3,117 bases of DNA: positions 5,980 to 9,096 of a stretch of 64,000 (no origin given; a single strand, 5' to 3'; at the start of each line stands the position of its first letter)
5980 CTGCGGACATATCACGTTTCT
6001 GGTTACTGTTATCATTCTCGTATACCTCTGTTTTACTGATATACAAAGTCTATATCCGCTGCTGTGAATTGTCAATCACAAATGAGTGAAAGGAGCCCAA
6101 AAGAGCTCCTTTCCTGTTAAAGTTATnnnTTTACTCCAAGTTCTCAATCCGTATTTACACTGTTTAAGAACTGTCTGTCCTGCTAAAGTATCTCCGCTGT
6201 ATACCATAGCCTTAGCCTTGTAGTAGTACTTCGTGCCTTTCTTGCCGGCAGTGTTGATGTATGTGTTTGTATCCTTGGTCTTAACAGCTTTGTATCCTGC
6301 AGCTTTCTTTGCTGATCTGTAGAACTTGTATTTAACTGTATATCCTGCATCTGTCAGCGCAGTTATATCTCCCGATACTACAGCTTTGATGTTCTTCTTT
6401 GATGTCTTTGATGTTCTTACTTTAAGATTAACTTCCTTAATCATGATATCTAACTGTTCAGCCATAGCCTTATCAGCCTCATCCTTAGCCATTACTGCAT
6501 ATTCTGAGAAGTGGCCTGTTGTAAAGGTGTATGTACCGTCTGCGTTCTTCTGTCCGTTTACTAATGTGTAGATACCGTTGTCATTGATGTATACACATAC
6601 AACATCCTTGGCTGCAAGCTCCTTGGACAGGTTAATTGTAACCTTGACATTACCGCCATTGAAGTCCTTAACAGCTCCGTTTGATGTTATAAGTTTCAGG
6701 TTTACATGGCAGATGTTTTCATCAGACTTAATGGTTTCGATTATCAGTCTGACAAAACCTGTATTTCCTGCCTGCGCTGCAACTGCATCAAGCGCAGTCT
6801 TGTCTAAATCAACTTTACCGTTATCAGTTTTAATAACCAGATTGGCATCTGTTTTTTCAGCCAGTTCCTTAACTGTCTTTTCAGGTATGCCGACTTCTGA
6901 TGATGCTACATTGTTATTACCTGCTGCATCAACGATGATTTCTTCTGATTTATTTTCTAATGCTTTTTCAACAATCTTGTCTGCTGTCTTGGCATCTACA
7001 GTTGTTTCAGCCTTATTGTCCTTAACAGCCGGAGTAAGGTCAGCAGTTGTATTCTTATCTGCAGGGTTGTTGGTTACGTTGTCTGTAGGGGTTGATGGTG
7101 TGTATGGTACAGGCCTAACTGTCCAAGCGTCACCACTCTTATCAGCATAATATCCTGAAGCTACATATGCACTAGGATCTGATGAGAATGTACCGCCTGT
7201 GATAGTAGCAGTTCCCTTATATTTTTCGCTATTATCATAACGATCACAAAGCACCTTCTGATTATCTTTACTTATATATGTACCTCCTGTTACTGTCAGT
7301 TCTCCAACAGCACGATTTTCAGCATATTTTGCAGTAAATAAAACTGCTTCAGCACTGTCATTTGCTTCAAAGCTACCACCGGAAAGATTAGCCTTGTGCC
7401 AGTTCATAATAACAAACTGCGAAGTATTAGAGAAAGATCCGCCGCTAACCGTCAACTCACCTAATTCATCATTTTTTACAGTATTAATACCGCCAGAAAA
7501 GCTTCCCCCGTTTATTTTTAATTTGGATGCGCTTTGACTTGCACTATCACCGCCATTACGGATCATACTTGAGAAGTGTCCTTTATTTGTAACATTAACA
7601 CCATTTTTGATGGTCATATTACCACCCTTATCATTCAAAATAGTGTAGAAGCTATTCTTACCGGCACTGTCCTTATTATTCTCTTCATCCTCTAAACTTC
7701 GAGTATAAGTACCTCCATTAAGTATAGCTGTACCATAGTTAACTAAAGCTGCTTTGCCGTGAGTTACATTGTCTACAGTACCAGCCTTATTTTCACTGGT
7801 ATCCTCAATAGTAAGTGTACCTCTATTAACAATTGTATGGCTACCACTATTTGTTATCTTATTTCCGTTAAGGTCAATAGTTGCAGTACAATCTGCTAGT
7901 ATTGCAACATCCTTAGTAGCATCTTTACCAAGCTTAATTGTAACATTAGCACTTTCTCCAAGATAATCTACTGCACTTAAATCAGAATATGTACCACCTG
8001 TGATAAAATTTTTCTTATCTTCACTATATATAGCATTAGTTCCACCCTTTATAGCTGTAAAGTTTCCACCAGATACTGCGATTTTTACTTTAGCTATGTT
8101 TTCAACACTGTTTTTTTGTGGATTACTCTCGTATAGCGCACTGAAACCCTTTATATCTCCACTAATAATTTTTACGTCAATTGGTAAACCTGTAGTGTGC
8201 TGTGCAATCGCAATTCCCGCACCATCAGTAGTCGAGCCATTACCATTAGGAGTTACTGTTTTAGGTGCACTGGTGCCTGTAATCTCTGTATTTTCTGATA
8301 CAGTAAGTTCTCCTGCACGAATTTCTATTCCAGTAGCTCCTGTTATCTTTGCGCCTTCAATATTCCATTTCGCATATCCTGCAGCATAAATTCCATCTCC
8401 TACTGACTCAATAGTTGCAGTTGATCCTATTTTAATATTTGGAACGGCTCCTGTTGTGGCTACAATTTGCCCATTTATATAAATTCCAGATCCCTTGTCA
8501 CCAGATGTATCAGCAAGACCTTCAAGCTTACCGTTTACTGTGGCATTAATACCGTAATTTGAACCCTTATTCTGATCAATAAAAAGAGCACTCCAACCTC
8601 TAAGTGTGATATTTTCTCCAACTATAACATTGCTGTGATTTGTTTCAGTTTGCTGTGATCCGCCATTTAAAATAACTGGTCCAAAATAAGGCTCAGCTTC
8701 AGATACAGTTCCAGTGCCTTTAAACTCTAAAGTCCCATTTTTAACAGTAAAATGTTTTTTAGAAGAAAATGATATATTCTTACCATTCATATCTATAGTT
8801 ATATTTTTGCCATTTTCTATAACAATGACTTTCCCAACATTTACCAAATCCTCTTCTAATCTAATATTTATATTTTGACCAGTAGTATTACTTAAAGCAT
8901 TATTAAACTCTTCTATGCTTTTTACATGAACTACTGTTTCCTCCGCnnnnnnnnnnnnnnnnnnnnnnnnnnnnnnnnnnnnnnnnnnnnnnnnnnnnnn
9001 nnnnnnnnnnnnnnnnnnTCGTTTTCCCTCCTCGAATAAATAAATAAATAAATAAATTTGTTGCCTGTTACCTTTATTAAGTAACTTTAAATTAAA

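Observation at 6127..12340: Tandemly duplicated cassette: promoter + riboswitch + ~900-960 aa secreted repeat protein, twice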

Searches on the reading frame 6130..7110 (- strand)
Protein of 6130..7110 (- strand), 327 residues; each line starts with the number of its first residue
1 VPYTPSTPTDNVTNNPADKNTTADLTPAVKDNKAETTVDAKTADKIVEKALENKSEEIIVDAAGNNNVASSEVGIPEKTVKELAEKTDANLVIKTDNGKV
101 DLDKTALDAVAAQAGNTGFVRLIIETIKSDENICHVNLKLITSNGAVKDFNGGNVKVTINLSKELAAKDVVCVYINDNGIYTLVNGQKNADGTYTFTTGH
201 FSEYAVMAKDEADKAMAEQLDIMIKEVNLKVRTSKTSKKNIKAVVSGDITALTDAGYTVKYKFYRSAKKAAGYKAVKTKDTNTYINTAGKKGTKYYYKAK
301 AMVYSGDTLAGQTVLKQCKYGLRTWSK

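Call 28: search_protein_representatives(protein=window:6130-7110:-)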
Query: 327 residues. Proteins with E-value up to 0.001 (for the whole library): 1466; up to 1e-10: 858; up to 1e-30: 345. The best 150 are listed.
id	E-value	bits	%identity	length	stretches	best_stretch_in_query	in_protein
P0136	1.3e-172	589.3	87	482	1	1-327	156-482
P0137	1.5e-172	589.1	86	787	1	1-327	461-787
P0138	7.7e-172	586.7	88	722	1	7-327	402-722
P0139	7.6e-171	583.5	87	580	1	8-327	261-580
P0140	1.2e-169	579.6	86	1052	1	2-327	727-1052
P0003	1.3e-167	572.8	86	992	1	8-327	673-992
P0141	8.7e-167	570.2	85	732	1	1-327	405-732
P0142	9.9e-167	570.0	84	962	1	2-327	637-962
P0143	7.8e-165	563.8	83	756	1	1-327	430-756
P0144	9.7e-163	556.9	81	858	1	1-327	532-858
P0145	1.8e-162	556.0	84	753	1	7-327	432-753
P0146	2.4e-162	555.6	81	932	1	1-327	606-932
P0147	3.0e-162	555.3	83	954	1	8-327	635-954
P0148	7.4e-162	554.0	83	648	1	8-327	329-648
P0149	1.0e-161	553.5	81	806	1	1-327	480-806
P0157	1.8e-114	398.5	64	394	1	13-327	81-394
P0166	4.5e-87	308.5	57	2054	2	9-323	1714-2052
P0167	4.5e-86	305.2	60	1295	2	63-323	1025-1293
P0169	3.0e-85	302.5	55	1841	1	6-323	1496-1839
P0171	1.1e-83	297.4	55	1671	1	9-323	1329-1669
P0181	5.7e-80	285.2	50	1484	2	23-324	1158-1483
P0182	8.8e-80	284.6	45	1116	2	13-324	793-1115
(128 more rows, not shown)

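Call 30: search_protein_families(library=pfam, proteins=[P0166, P0169, P0171, P0181, P0167, P0182, P0157], max_evalue=0.001)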
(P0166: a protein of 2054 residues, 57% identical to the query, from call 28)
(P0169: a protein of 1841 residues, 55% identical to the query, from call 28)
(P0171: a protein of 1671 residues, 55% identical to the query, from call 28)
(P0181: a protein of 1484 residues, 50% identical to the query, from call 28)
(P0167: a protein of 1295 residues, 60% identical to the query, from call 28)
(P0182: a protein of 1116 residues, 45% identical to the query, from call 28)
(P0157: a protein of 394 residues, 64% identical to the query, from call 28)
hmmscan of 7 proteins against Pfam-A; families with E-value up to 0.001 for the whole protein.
P0166 (2054 aa): 0 families

P0169 (1841 aa): 0 families

P0171 (1671 aa): 0 families

P0181 (1484 aa): 1 family
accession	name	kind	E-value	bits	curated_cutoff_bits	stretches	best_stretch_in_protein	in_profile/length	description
PF18998.6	Flg_new_2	-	1.1e-06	29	23.6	1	167-244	2-72/73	Divergent InlB B-repeat domain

P0167 (1295 aa): 0 families

P0182 (1116 aa): 0 families

P0157 (394 aa): 0 families

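Call 40: find_related_loci(query=A3, collection=genome_contigs, flank=7000)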
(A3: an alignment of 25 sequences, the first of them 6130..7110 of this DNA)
Query A3 (327 aa) in genome_contigs; peptide patterns used: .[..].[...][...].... (x = any residue, [..] = any of these).
593 stretches matched a pattern (row limit reached: there are more); 158 encode a relative of the query (tblastn E <= 1e-3); the best 80 are kept; 78 distinct loci.
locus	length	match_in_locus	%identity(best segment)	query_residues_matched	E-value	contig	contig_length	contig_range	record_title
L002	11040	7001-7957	85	9-327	3e-177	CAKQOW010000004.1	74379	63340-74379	MAG: uncultured Clostridia bacterium isolate REFINED_METABAT215_TOP10_CONTIGS_1500_ASSEMBLY_K77_MERGED__Hadza_MoBio_hadz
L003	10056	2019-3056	55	1-323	6e-101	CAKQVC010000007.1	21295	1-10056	MAG: uncultured Clostridia bacterium isolate REFINED_METABAT215_TOP10_CONTIGS_1500_ASSEMBLY_K77_MERGED__Nepal_MoBio_Fibe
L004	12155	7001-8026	55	1-323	3e-98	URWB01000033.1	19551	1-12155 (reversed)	uncultured Clostridiales bacterium isolate UMGS1400 genome assembly, contig: NODE_1332_length_19551_cov_4.041034, whole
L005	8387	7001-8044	50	8-323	4e-92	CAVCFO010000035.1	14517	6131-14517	bacterium isolate G02606-L1_cleanbin_000001 genome assembly, contig: Spades_G02606-L1_contig_1525, whole genome shotgun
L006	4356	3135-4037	54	37-324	1e-91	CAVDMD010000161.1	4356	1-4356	bacterium isolate G02651-L1_cleanbin_000001 genome assembly, contig: Spades_G02651-L1_contig_10847, whole genome shotgun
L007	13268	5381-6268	53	44-324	4e-90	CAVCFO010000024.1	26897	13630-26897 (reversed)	bacterium isolate G02606-L1_cleanbin_000001 genome assembly, contig: Spades_G02606-L1_contig_606, whole genome shotgun s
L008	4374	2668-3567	51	38-327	5e-89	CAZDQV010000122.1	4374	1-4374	MAG TPA_asm: uncultured Oscillospiraceae bacterium isolate binchicken_co354_198 genome assembly, contig: NODE_23206_leng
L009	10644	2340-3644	51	38-327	1e-80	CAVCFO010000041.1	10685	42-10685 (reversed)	bacterium isolate G02606-L1_cleanbin_000001 genome assembly, contig: Spades_G02606-L1_contig_2318, whole genome shotgun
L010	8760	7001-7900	51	37-323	7e-81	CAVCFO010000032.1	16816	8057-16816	bacterium isolate G02606-L1_cleanbin_000001 genome assembly, contig: Spades_G02606-L1_contig_1260, whole genome shotgun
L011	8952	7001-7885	51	37-318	9e-81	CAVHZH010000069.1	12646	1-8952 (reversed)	Oscillospiraceae bacterium isolate H07676-L1_cleanbin_000024 genome assembly, contig: Spades_H07676-L1_contig_4233, whol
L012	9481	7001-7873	52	46-323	1e-79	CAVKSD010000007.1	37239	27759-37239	Bacteroidaceae bacterium isolate G02636-L1_cleanbin_000005 genome assembly, contig: Spades_G02636-L1_contig_420, whole g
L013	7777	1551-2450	52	38-324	2e-79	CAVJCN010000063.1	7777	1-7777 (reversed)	Absicoccus sp. isolate H07677-L1_cleanbin_000022 genome assembly, contig: Spades_H07677-L1_contig_5964, whole genome sho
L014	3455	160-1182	48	11-323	7e-78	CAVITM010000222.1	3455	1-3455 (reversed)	Moraxellaceae bacterium isolate H07650-L1_cleanbin_000006 genome assembly, contig: Spades_H07650-L1_contig_5708, whole g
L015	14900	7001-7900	50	10-302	7e-73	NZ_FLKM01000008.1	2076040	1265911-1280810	Emergencia timonensis strain SN18, whole genome shotgun sequence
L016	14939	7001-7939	48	2-302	1e-70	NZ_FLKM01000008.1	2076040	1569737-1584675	Emergencia timonensis strain SN18, whole genome shotgun sequence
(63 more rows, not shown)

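Call 42: predict_structure(alignment_id=A3)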
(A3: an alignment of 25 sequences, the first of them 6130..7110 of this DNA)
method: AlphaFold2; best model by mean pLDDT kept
length: 327 residues; sequences in the alignment: 25
mean_pLDDT: 91.8   pTM: 0.79
mean pLDDT of the five models: 91.8, 91.5, 90.4, 90.2, 89.4
residues with pLDDT >= 90: 270; 70-90: 44; 50-70: 3; < 50: 10
segments of 3 or more residues with pLDDT < 50: 1-8
pLDDT, mean of each block of 10 residues (from residue 1): 48 93 95 95 96 97 93 98 97 97 98 95 96 97 95 96 95 91 94 95 97 93 91 89 92 91 92 91 91 91 92 87 64
secondary structure, 60 per line:
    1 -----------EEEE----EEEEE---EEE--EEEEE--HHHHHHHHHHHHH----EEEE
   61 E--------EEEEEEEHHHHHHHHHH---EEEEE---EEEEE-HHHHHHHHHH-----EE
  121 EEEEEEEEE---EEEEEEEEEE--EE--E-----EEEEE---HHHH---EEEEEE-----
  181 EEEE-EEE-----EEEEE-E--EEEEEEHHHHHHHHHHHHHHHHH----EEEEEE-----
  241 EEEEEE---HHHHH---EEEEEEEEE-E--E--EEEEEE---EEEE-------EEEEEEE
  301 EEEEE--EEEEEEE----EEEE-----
elements in order: E12-15 E20-24 E28-30 E33-37 H40-52 E57-61 E70-76 H77-86 E90-94 E98-102 H104-113 E119-129 E133-142 E155-159 H163-166 E170-175 E181-184 E186-188 E194-198 E203-208 H209-225 E230-235 E241-246 H250-254 E258-266 E274-279 E283-286 E294-305 E308-314 E319-322

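Call 75: fold_search(model_id=the predicted structure, library=pdb)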
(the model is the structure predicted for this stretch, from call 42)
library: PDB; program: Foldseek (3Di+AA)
matches with E <= 10: 1451; with E <= 0.001: 98
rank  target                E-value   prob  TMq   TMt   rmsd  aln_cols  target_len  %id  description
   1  7zxk_B                6.5e-06  1.00  0.25  0.42  12.3       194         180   12  Human IL-27 in complex with neutralizing SRF388 FAb fragment (released 2022-11-02)
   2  3up1_B                3.0e-05  1.00  0.26  0.41  12.0       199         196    6  Crystal structure of the unliganded human interleukin-7 receptor extracellular domain (released 2012-02-08)
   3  9e7m_Ja               3.8e-05  0.99  0.25  0.11  36.3       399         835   12  In situ cryoEM structure of bacteriophage Ur-lambda tail tip complex (released 2025-11-05)
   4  6nmy_A                4.8e-05  1.00  0.25  0.36  16.8       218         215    5  A Cytokine-receptor complex (released 2020-01-22)
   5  3hhr_C                4.8e-05  1.00  0.22  0.35  13.7       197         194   10  HUMAN GROWTH HORMONE AND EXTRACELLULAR DOMAIN OF ITS RECEPTOR: CRYSTAL STRUCTURE OF THE COMPLEX (released 1994-04-30)
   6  7z3r_B                6.0e-05  1.00  0.25  0.27  17.9       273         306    8  Crystal structure of the mouse leptin:LepR-IgCRH2 complex to 2.95 A resolution. (released 2023-03-22)
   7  8iyk_F                6.8e-05  0.91  0.19  0.08  27.6       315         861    8  Tail tip conformation 1 of phage lambda tail (released 2023-10-18)
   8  1cn4_B                7.2e-05  1.00  0.24  0.34  12.9       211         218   12  ERYTHROPOIETIN COMPLEXED WITH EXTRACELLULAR DOMAINS OF ERYTHROPOIETIN RECEPTOR (released 1999-08-11)
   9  1kf9_B                7.2e-05  1.00  0.21  0.34  13.4       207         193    7  PHAGE DISPLAY DERIVED VARIANT OF HUMAN GROWTH HORMONE COMPLEXED WITH TWO COPIES OF THE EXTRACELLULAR DOMAIN OF ITS REC (released 2002-11-20)
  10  8d7h_A                8.0e-05  1.00  0.27  0.29  18.0       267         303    9  Cryo-EM structure of human CLCF1 in complex with CRLF1 and CNTFR alpha (released 2023-03-29)
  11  7zxk_D                9.0e-05  1.00  0.25  0.43  12.1       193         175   11  Human IL-27 in complex with neutralizing SRF388 FAb fragment (released 2022-11-02)
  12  4nn7_B                9.0e-05  1.00  0.25  0.40  12.6       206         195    9  Cytokine receptor complex - Crystal form 2 (released 2014-03-19)
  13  1kf9_E                9.0e-05  1.00  0.21  0.34  13.7       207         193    7  PHAGE DISPLAY DERIVED VARIANT OF HUMAN GROWTH HORMONE COMPLEXED WITH TWO COPIES OF THE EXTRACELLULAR DOMAIN OF ITS REC (released 2002-11-20)
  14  3hhr_B                9.5e-05  1.00  0.21  0.34  13.2       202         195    7  HUMAN GROWTH HORMONE AND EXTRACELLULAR DOMAIN OF ITS RECEPTOR: CRYSTAL STRUCTURE OF THE COMPLEX (released 1994-04-30)
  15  1cn4_A                1.0e-04  1.00  0.26  0.38  13.1       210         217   10  ERYTHROPOIETIN COMPLEXED WITH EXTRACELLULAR DOMAINS OF ERYTHROPOIETIN RECEPTOR (released 1999-08-11)
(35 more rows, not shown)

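Call 89: search_solved_structures(query=A3, max_evalue=1)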
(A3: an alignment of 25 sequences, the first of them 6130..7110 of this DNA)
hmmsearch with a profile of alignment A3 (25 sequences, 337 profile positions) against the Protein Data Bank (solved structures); distinct sequences matched with E-value up to 1: 7.
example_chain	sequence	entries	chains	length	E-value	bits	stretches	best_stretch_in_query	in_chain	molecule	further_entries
3mpc_A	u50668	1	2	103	6.5e-05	25.4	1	271-313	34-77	Fn3-like protein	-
5g56_A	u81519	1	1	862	0.0018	20.6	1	272-313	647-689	CARBOHYDRATE BINDING FAMILY 6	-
1x5l_A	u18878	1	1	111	0.096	15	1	239-315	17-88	Ephrin type-A receptor 8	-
5myu_a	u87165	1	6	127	0.43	12.8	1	72-157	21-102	Uncharacterized protein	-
5mxn_a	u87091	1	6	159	0.66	12.2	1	69-157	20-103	Type VI secretion protein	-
3j9g_A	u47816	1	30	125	0.69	12.1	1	73-157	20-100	VipA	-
1r6k_A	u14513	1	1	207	0.82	11.9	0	178-222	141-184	HPV11 REGULATORY PROTEIN E2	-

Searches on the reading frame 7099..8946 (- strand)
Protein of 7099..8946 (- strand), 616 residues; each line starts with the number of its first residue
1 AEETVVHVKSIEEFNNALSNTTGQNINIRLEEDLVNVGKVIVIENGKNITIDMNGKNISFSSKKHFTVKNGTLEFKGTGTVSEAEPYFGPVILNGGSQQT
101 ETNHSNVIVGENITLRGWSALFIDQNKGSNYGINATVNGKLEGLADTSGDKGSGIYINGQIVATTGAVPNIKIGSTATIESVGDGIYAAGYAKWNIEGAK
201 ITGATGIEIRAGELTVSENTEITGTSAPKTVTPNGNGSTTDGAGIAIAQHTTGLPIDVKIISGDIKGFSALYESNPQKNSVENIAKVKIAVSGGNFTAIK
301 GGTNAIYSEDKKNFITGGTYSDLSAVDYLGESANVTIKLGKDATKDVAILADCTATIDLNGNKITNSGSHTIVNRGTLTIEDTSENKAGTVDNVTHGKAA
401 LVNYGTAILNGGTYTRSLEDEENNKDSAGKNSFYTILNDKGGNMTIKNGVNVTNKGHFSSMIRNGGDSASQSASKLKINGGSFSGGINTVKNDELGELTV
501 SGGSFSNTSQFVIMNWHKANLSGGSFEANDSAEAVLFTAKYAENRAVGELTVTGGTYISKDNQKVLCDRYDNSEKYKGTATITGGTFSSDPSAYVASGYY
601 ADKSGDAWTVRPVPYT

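Call 44: predict_structure(alignment_id=A4)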
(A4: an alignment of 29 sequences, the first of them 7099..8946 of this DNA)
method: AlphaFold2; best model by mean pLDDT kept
length: 616 residues; sequences in the alignment: 29
mean_pLDDT: 91.7   pTM: 0.89
mean pLDDT of the five models: 91.7, 90.9, 90.5, 90.4, 90.3
residues with pLDDT >= 90: 480; 70-90: 100; 50-70: 25; < 50: 11
segments of 3 or more residues with pLDDT < 50: 233-238, 423-425
pLDDT, mean of each block of 10 residues (from residue 1): 81 90 86 96 94 98 95 98 94 94 95 98 87 97 95 95 93 98 96 97 97 96 89 50 92 92 97 87 92 97 89 91 95 97 96 98 96 98 96 92 98 87 53 87 97 83 84 94 94 95 95 96 94 92 81 96 89 90 96 96 94 82
secondary structure, 60 per line:
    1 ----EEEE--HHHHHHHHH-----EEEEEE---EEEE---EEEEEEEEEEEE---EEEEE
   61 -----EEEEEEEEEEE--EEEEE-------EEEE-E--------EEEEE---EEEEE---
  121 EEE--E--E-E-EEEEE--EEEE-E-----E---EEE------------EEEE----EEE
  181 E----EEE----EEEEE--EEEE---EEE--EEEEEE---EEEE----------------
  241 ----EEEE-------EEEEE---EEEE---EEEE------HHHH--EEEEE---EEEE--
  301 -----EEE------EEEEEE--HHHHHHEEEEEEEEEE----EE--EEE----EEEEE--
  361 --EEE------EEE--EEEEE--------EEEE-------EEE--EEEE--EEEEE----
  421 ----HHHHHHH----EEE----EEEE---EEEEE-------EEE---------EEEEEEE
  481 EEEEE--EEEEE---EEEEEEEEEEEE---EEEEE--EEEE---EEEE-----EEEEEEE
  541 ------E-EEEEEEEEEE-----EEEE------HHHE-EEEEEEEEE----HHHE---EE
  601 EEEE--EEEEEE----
elements in order: E5-8 H11-19 E25-30 E34-37 E41-52 E56-60 E66-76 E79-83 E91-94 E105-109 E113-117 E121-123 E133-137 E140-143 E155-157 E170-173 E178-181 E186-188 E193-197 E200-203 E207-209 E212-217 E221-224 E245-248 E256-260 E264-267 E271-274 H281-284 E287-291 E295-298 E306-308 E315-320 H323-328 E329-338 E347-349 E354-358 E363-365 E372-374 E377-381 E390-393 E401-403 E406-409 E412-416 H425-431 E436-438 E443-446 E450-454 E462-464 E474-485 E488-492 E496-507 E511-515 E518-521 E525-528 E534-540 E549-558 E564-567 E579-587 E599-604 E607-612

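Call 48: fold_search(model_id=the predicted structure, library=pdb)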
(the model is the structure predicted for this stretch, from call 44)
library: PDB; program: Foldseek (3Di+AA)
matches with E <= 10: 180; with E <= 0.001: 2
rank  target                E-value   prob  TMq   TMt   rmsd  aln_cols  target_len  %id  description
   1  1dab                  3.2e-04  1.00  0.27  0.30  15.3       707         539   10  The Structure of Bordetella Pertussis Virulence Factor P.69 Pertactin (released 1999-12-15)
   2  5gkd_A                7.6e-04  0.96  0.26  0.23  25.3       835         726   11  Structure of PL6 family alginate lyase AlyGC (released 2017-02-08)
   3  8bwk_C                1.4e-03  0.98  0.27  0.24  23.7       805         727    9  Metagenomic derived PL6 alginate lyase (released 2023-12-20)
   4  8bwk_A                1.4e-03  0.91  0.23  0.20  25.4       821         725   10  Metagenomic derived PL6 alginate lyase (released 2023-12-20)
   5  5gkq_A                1.8e-03  0.97  0.27  0.24  26.1       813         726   12  Structure of PL6 family alginate lyase AlyGC mutant-R241A (released 2017-02-08)
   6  7o77                  6.3e-03  0.80  0.23  0.20  24.1       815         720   10  Structure of the PL6 family alginate lyase Patl3640 from Pseudoalteromonas atlantica T6c (released 2021-07-28)
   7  7o7t                  7.6e-03  0.91  0.28  0.24  24.1       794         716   12  Structure of the PL6 family alginate lyase Patl3640 from Pseudoalteromonas atlantica T6c in complex with 4-deoxy-L-eryth (released 2021-07-28)
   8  8bwk_B                9.5e-03  0.72  0.24  0.21  24.7       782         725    9  Metagenomic derived PL6 alginate lyase (released 2023-12-20)
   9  3syj                  1.2e-02  0.41  0.20  0.16  16.8       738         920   10  Crystal structure of the Haemophilus influenzae Hap adhesin (released 2011-08-24)
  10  4y9v_A                1.4e-02  0.41  0.16  0.16  17.7       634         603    9  Gp54 tailspike of Acinetobacter baumannii bacteriophage AP22 in complex with A. baumannii capsular saccharide (released 2017-02-01)
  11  8bwk_D                1.7e-02  0.47  0.22  0.19  25.9       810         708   10  Metagenomic derived PL6 alginate lyase (released 2023-12-20)
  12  7dmk_C                3.0e-02  0.57  0.25  0.22  23.7       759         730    9  PL6 alginate lyase BcAlyPL6 (released 2021-10-06)
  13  7ko9                  3.0e-02  0.33  0.20  0.22  16.7       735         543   12  Crystal structure of antigen 43 from uropathogenic Escherichia coli UTI89 (released 2022-03-09)
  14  8egr_B                4.0e-02  0.94  0.31  0.32  11.6       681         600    9  Upper tail structure of Staphylococcus phage Andhra (released 2022-12-14)
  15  9mne_A                5.0e-02  0.30  0.23  0.18  16.6       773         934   10  Crystal structure of enteropathogenic Escherichia coli EspC (released 2025-10-29)
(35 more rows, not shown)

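Call 88: search_solved_structures(query=A4, max_evalue=1)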
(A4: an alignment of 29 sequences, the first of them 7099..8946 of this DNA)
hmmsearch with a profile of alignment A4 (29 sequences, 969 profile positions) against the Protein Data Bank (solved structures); distinct sequences matched with E-value up to 1: 0.
